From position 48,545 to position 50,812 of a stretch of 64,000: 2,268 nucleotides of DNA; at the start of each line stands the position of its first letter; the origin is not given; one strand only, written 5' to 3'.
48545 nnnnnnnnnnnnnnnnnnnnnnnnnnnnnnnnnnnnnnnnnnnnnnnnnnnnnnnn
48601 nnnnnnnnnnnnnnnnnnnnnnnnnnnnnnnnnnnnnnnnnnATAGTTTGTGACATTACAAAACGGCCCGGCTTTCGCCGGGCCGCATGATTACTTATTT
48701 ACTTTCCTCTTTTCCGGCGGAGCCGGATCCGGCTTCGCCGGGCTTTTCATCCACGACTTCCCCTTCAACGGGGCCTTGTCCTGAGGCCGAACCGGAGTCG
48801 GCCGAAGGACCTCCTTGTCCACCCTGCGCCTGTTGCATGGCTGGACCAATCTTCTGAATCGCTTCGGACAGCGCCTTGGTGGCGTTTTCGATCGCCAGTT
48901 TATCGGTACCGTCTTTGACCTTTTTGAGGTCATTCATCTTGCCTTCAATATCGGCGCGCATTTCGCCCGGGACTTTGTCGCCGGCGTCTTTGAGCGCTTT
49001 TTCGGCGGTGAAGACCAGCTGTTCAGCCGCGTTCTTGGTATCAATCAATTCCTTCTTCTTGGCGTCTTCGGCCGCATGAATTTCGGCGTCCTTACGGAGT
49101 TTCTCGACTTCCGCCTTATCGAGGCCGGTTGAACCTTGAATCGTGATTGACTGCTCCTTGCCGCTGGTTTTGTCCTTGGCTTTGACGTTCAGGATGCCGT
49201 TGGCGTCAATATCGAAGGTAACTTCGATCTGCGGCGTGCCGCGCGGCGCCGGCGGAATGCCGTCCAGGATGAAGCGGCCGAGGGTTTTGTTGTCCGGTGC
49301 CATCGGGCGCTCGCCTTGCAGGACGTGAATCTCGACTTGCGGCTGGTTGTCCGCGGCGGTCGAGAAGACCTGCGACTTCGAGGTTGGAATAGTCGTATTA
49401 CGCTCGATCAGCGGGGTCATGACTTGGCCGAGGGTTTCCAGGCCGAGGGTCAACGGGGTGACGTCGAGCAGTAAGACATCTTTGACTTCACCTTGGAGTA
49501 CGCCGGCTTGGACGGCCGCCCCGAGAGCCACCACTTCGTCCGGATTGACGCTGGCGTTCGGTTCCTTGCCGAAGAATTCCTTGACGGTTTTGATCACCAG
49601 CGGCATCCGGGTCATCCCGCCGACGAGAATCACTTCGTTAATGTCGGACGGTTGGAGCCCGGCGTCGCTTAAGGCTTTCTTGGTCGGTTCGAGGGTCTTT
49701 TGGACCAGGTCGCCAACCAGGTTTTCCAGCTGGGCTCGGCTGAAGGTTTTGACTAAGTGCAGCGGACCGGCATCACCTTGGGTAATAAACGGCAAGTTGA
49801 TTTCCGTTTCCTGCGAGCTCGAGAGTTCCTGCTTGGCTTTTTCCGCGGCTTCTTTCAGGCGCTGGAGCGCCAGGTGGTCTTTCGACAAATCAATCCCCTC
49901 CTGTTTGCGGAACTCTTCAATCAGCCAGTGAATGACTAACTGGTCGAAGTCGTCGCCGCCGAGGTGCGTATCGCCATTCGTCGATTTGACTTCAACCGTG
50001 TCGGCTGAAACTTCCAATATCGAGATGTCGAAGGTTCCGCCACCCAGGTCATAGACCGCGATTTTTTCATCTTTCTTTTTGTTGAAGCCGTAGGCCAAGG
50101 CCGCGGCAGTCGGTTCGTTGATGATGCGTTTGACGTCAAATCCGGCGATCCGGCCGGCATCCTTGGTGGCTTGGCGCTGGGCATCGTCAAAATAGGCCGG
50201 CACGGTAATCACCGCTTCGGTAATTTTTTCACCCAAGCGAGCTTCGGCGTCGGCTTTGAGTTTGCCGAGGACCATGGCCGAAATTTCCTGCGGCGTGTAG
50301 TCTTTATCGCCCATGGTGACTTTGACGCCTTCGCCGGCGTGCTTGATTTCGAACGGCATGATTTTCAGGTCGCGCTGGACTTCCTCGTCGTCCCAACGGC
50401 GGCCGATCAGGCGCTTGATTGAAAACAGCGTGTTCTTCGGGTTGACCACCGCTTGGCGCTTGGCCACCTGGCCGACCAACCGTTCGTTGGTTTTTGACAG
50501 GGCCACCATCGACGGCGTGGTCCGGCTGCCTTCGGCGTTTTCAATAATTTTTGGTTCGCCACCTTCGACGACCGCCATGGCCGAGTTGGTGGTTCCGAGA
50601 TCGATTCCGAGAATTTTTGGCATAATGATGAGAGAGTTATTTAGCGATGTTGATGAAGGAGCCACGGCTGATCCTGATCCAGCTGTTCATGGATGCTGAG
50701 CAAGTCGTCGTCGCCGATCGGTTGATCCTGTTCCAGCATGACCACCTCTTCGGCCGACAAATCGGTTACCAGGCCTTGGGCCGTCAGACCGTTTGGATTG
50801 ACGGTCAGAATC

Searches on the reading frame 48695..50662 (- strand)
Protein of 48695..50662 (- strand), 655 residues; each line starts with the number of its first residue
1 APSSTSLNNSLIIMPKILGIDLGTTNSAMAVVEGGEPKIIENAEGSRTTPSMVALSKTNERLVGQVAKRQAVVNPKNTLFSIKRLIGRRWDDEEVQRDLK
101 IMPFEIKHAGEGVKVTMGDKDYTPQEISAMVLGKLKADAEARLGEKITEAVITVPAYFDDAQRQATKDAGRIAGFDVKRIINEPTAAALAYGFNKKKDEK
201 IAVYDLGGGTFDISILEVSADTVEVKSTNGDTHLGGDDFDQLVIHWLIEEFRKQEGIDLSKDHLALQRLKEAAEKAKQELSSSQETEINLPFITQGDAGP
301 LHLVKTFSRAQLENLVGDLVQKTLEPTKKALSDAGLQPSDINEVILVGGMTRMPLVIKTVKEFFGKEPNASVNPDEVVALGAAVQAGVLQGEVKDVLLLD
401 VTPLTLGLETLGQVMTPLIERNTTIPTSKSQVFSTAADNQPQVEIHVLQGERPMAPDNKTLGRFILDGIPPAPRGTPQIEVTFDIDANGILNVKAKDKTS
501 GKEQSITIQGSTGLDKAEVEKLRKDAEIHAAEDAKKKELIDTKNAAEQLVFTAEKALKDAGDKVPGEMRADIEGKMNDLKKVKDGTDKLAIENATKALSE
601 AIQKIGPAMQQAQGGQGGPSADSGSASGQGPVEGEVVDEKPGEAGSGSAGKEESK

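Call 48: search_protein_families(library=pfam, proteins=[window:48695-50662:-], max_evalue=0.00001)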
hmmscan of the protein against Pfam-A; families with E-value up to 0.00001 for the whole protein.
window:48695-50662:- (655 aa): 2 families
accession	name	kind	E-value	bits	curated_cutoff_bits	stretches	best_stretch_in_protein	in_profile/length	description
PF00012.26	HSP70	-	2.4e-257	855.4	20.6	1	17-610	1-598/599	Hsp70 protein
PF06723.19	MreB_Mbl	-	1.6e-14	54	27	1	146-383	92-316/327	MreB/Mbl protein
